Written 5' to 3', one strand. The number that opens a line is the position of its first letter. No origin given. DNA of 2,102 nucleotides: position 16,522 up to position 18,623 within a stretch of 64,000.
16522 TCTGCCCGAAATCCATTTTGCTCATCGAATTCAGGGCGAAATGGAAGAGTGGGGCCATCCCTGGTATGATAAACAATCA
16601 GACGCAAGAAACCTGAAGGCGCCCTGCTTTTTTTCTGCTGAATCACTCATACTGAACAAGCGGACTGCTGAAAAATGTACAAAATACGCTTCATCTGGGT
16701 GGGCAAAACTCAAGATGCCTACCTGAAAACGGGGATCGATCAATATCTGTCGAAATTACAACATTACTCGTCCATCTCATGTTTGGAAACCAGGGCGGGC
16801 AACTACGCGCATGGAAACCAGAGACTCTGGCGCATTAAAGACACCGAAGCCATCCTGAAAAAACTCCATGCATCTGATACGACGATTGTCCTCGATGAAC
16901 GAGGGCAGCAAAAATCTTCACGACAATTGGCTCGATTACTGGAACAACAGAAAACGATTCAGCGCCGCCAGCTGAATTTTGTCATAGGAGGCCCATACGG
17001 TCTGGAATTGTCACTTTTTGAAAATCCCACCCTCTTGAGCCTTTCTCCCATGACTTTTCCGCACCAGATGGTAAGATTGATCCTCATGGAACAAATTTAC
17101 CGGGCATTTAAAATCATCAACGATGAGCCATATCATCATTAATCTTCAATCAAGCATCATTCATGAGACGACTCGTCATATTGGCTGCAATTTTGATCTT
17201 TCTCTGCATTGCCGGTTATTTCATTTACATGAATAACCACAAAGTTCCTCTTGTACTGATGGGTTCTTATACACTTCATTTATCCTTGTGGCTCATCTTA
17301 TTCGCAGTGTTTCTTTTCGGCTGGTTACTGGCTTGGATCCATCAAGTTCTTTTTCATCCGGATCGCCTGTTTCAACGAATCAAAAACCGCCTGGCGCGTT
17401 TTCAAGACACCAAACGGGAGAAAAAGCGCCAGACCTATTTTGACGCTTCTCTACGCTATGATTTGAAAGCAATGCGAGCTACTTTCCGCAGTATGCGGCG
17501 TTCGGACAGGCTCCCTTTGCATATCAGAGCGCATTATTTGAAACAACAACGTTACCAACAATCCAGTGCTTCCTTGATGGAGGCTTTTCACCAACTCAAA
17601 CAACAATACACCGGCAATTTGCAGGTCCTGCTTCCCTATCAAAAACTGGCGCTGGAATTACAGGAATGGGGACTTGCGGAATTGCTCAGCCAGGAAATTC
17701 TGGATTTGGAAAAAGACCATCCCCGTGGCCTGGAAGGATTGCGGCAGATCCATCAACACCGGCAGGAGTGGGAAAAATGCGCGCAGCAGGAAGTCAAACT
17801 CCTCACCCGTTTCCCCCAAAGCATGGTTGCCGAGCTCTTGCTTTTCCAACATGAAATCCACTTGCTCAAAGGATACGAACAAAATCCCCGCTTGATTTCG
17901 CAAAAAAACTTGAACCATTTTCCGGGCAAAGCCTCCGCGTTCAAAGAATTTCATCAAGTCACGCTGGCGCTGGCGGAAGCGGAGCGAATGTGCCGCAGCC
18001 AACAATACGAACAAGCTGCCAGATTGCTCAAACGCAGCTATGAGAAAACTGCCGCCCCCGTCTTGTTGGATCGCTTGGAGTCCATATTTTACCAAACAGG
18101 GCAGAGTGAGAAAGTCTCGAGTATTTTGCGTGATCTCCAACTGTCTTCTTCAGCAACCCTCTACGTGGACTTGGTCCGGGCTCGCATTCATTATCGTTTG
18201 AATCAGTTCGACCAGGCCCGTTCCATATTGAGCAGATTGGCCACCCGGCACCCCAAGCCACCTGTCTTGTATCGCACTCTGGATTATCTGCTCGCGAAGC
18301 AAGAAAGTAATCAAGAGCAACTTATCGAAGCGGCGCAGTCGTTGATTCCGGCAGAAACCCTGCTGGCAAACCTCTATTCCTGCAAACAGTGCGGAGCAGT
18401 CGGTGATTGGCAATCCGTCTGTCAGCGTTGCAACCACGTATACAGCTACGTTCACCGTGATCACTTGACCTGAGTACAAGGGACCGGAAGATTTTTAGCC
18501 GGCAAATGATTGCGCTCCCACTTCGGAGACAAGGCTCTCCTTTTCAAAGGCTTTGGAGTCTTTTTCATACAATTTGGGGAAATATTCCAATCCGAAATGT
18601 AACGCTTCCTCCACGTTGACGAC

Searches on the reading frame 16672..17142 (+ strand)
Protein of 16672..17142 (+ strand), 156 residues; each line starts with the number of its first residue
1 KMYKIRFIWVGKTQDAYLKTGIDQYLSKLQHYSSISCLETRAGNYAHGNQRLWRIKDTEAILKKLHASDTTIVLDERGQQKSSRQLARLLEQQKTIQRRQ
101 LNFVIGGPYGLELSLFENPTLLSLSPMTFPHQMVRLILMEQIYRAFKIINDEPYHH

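Call 15: search_protein_families(library=pfam, max_evalue=0.001, proteins=[window:16672-17142:+])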
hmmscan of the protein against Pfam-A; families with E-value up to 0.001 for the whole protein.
window:16672-17142:+ (156 aa): 1 family
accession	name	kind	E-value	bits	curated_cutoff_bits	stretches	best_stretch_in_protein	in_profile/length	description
PF02590.22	SPOUT_MTase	-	2.3e-46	158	27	1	4-155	2-154/154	Predicted SPOUT methyltransferase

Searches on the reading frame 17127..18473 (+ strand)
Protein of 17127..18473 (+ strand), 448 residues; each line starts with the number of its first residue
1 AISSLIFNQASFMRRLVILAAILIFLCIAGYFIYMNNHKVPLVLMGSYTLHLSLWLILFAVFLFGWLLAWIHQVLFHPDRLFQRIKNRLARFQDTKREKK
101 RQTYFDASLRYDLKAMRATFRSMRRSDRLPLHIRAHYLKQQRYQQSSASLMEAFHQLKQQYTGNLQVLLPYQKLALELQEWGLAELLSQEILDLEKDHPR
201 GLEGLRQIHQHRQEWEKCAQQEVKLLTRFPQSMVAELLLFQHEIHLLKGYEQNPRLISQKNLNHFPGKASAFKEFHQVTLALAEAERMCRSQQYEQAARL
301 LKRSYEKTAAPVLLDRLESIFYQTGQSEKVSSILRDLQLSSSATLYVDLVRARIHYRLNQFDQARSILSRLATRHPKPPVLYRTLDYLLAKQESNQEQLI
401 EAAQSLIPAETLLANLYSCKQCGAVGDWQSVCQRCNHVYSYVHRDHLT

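Call 15: search_protein_families(library=pfam, max_evalue=0.001, proteins=[window:17127-18473:+])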
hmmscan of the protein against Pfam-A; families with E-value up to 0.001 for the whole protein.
window:17127-18473:+ (448 aa): 4 families
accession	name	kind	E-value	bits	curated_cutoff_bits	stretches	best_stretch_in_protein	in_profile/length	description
PF14559.12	TPR_19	-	0.00013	22.7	25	0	352-378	32-58/68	Tetratricopeptide repeat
PF13428.12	TPR_14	-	0.00064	20.6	23.5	0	349-383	5-39/44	Tetratricopeptide repeat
PF13567.11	DUF4131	-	0.00084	19.5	31.6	0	18-118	8-93/165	Domain of unknown function (DUF4131)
PF03706.18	LPG_synthase_TM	-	0.0009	19.2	33.4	0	12-120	114-205/302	Lysylphosphatidylglycerol synthase TM region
